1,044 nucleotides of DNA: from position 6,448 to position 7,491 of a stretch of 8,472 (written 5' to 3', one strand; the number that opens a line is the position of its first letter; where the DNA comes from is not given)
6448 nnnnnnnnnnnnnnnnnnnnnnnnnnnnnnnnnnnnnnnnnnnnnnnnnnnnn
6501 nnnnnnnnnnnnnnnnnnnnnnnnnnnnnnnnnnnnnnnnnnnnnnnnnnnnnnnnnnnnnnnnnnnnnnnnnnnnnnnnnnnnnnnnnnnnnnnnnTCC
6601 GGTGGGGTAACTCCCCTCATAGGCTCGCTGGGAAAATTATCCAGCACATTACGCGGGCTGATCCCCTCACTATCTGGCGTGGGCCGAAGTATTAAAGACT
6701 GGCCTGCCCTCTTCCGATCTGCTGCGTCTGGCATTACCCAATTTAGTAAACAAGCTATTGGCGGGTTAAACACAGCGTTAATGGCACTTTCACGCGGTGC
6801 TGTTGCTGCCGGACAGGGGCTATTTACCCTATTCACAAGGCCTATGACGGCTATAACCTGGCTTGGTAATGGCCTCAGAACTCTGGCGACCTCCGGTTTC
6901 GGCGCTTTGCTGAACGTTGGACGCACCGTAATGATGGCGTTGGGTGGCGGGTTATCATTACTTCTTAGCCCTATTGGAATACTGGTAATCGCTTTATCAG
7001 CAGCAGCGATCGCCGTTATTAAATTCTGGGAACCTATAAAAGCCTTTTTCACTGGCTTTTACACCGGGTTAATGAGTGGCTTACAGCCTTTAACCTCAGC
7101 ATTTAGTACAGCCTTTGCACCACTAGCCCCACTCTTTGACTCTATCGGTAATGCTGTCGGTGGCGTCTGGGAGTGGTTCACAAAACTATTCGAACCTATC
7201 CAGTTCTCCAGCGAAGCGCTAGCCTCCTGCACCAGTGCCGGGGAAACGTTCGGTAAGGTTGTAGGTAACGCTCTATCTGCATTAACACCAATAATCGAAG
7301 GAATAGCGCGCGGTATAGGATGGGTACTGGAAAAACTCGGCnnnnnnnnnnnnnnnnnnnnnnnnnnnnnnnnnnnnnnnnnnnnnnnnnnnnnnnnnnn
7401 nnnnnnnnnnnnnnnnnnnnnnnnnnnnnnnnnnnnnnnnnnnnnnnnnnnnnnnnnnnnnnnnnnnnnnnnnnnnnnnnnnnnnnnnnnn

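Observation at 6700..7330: Tape measure gene is enlarged and appears compositionally mosaic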

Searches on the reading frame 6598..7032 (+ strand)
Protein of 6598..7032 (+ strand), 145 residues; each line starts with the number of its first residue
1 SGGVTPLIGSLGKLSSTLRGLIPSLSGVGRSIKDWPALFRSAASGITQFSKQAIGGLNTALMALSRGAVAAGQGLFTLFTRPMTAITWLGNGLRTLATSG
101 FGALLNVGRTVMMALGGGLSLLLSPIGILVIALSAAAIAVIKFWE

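Call 39: search_protein_representatives(protein=window:6598-7032:+)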
Query: 145 residues. Proteins with E-value up to 0.001 (for the whole library): 7; up to 1e-10: 3; up to 1e-30: 1. The best 7 are listed.
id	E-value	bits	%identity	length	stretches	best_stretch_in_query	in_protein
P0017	2.7e-36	140.9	58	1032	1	3-144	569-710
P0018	2.9e-29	118.2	57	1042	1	3-145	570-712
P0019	1.2e-20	90.3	40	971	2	1-145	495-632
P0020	2.0e-10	57.1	39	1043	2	12-145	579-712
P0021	7.6e-05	39.1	34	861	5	14-51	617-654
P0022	2.7e-04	37.3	30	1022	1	4-145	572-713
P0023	4.9e-04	36.5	23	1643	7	2-72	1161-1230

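Call 43: search_dna_similar(query=window:6598-7032:+, collection=phages, mode=protein, max_rows=30, max_evalue=0.001)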
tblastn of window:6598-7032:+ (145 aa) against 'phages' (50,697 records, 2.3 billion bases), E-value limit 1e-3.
No match.

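Call 45: find_encoding_contigs(protein=P0017, flank=6000, max_places=3)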
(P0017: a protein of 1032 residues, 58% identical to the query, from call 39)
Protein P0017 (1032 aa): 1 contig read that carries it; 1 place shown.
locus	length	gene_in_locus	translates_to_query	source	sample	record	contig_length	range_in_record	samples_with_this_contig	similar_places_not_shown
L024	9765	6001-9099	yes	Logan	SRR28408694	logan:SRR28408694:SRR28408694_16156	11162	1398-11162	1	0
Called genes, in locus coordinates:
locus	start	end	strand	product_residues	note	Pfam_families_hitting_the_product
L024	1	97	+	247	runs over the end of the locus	PF01784:DUF34_NIF3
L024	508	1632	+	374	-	PF00535:Glycos_transf_2, PF10111:Glyco_tranf_2_2, PF13641:Glyco_tranf_2_3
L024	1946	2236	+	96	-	PF15731:MqsA_antitoxin (weak), PF01381:HTH_3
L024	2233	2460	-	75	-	PF04606:Ogr_Delta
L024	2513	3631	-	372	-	PF05954:Phage_GPD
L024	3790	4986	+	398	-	PF22671:Gp18_domIII_N, PF04984:Phage_sheath_1, PF17482:Phage_sheath_1C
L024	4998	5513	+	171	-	PF04985:Phage_tube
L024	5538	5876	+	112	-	-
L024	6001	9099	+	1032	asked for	PF10145:PhageMin_Tail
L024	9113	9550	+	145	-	PF06995:Phage_P2_GpU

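Call 71: find_encoding_contigs(protein=P0018, flank=3000, max_places=1)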
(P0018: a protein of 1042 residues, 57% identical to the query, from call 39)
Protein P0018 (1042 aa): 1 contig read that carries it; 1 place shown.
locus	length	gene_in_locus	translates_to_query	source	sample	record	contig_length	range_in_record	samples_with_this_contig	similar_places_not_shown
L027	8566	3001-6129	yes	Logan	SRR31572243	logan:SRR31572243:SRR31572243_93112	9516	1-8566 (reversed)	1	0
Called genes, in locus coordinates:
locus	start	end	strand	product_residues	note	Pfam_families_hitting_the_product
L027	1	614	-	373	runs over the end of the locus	PF05954:Phage_GPD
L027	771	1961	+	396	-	PF22671:Gp18_domIII_N, PF04984:Phage_sheath_1, PF17482:Phage_sheath_1C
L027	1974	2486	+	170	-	PF04985:Phage_tube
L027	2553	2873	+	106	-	PF10109:Phage_TAC_7 (weak)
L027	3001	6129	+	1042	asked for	PF10145:PhageMin_Tail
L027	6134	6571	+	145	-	PF06995:Phage_P2_GpU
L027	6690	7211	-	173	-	PF02413:Caudo_TAP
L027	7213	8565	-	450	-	?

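Call 72: find_encoding_contigs(protein=P0020, flank=3000, max_places=1)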
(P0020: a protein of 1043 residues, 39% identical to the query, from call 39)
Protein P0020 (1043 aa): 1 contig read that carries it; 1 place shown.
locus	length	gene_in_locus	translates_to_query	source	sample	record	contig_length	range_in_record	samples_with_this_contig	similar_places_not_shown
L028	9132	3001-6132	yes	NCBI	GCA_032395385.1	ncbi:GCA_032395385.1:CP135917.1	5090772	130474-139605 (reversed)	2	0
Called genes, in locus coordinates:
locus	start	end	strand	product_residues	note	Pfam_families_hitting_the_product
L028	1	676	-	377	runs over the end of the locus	PF05954:Phage_GPD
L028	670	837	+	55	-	-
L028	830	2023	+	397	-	PF22671:Gp18_domIII_N, PF04984:Phage_sheath_1, PF17482:Phage_sheath_1C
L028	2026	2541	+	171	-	PF04985:Phage_tube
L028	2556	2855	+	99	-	PF10109:Phage_TAC_7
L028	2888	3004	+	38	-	PF06528:Phage_P2_GpE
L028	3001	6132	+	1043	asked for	PF10145:PhageMin_Tail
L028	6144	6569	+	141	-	PF06995:Phage_P2_GpU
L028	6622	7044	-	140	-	PF02413:Caudo_TAP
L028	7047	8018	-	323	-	PF12571:Phage_tail_fib, PF21882:Gp53-like_C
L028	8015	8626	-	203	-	PF09684:Tail_P2_I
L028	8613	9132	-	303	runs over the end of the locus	PF26776:Baseplate_J_N, PF26078:Baseplate_J_M, PF26079:Baseplate_J_C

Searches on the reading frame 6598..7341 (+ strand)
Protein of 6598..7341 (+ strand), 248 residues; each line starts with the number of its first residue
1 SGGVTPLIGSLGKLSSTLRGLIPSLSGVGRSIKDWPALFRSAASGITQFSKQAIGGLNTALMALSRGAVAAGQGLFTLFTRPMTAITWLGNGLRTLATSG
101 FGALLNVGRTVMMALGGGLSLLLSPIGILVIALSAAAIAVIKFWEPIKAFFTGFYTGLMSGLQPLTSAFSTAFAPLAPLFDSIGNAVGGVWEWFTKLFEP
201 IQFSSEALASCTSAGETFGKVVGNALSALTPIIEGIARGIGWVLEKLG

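Call 30: find_homologous_proteins(query=window:6598-7341:+, max_evalue=0.00001)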
Query window:6598-7341:+ (248 aa): 16 proteins with E <= 0.00001 among 5920 candidates.
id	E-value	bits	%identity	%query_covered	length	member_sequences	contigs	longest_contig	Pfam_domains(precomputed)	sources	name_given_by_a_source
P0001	2.8e-117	409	99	81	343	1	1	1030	-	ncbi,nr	ncbi:MAG: phage tail tape measure protein, partial [Enterobacter sp.]|nr:phage tail tape measure pro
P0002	2.4e-53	199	64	65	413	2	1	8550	-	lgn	-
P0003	4.2e-53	199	68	58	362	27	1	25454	-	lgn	-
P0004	8.9e-53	198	62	65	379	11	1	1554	-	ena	-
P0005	3.2e-52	196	64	65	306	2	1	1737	-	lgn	-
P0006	4.7e-40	156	51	63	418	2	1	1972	-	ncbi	ncbi:phage tail tape measure protein, partial [Enterobacter hormaechei]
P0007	9.9e-39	152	62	52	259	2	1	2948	-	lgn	-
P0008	1.2e-35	141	43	88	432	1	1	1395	-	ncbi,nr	ncbi:phage tail tape measure protein, partial [Salmonella enterica]|nr:phage tail tape measure prote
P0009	3.6e-35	140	46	88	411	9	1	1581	-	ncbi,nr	ncbi:phage tail tape measure protein, partial [Salmonella enterica]|nr:phage tail tape measure prote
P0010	5.0e-32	130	53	54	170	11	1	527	-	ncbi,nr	ncbi:phage tail tape measure protein, partial [Salmonella enterica]|nr:phage tail tape measure prote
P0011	6.7e-32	129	49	50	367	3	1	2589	-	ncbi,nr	ncbi:phage tail tape measure protein, partial [Salmonella enterica]|nr:phage tail tape measure prote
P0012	1.1e-31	129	47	63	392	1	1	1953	-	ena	-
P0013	1.1e-29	122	46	62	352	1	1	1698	-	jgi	jgi:hypothetical protein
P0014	1.1e-25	109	48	52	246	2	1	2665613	-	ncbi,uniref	ncbi:hypothetical protein [Symbiopectobacterium sp. RP]|uniref:hypothetical protein n=1 Tax=Symbiope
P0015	4.0e-25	107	43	51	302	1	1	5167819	-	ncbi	-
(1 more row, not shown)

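Call 31: find_related_loci(query=window:6598-7341:+, collection=genome_contigs, flank=4000)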
Query window:6598-7341:+ (248 aa) in genome_contigs; peptide patterns used: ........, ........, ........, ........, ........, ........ (x = any residue, [..] = any of these).
65 stretches matched a pattern; 12 encode a relative of the query (tblastn E <= 1e-3); 12 distinct loci.
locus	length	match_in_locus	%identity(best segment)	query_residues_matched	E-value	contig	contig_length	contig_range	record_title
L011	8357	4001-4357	54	125-247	6e-40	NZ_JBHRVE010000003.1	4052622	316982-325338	Brenneria rubrifaciens strain ICMP 1915 tig00000646, whole genome shotgun sequence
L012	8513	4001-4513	44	75-247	1e-37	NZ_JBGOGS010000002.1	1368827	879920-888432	Symbiopectobacterium sp. RP Symbiopectobacterium_contig2, whole genome shotgun sequence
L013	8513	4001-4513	44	75-247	1e-37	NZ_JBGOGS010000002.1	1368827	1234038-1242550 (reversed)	Symbiopectobacterium sp. RP Symbiopectobacterium_contig2, whole genome shotgun sequence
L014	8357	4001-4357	51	125-247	6e-37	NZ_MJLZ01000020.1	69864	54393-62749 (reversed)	Brenneria alni strain NCPPB 3934 BA_contig000020, whole genome shotgun sequence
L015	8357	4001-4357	51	125-247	1e-34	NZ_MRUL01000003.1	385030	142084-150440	Izhakiella australiensis strain D4N98 NODE_3_length_385030_cov_109.747_ID_1919, whole genome shotgun sequence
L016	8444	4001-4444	44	96-247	3e-33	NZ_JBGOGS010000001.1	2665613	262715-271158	Symbiopectobacterium sp. RP Symbiopectobacterium_contig1, whole genome shotgun sequence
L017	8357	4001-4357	49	125-247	1e-32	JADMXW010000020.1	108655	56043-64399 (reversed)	Serratia marcescens strain 1001295B_180824_A7 NODE_20_length_108655_cov_23.0559, whole genome shotgun sequence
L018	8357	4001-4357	48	125-247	4e-31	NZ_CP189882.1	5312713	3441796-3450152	Symbiopectobacterium purcellii strain MEX chromosome, complete genome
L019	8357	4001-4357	48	125-247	4e-31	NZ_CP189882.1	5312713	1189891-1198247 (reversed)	Symbiopectobacterium purcellii strain MEX chromosome, complete genome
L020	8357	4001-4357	48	125-247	1e-30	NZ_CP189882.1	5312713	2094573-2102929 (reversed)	Symbiopectobacterium purcellii strain MEX chromosome, complete genome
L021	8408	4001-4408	39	110-248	3e-26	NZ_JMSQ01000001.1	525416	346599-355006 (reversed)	Siccibacter colletis strain 1383 contig001, whole genome shotgun sequence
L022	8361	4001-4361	50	125-248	5e-20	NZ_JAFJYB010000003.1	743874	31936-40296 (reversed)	Candidatus Symbiopectobacterium endolongispinus isolate SYM 5, whole genome shotgun sequence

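Call 61: search_protein_families(library=ncbifam, proteins=[window:6598-7341:+], max_evalue=0.01)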
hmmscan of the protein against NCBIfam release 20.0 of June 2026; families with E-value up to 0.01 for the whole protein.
window:6598-7341:+ (248 aa): 0 families
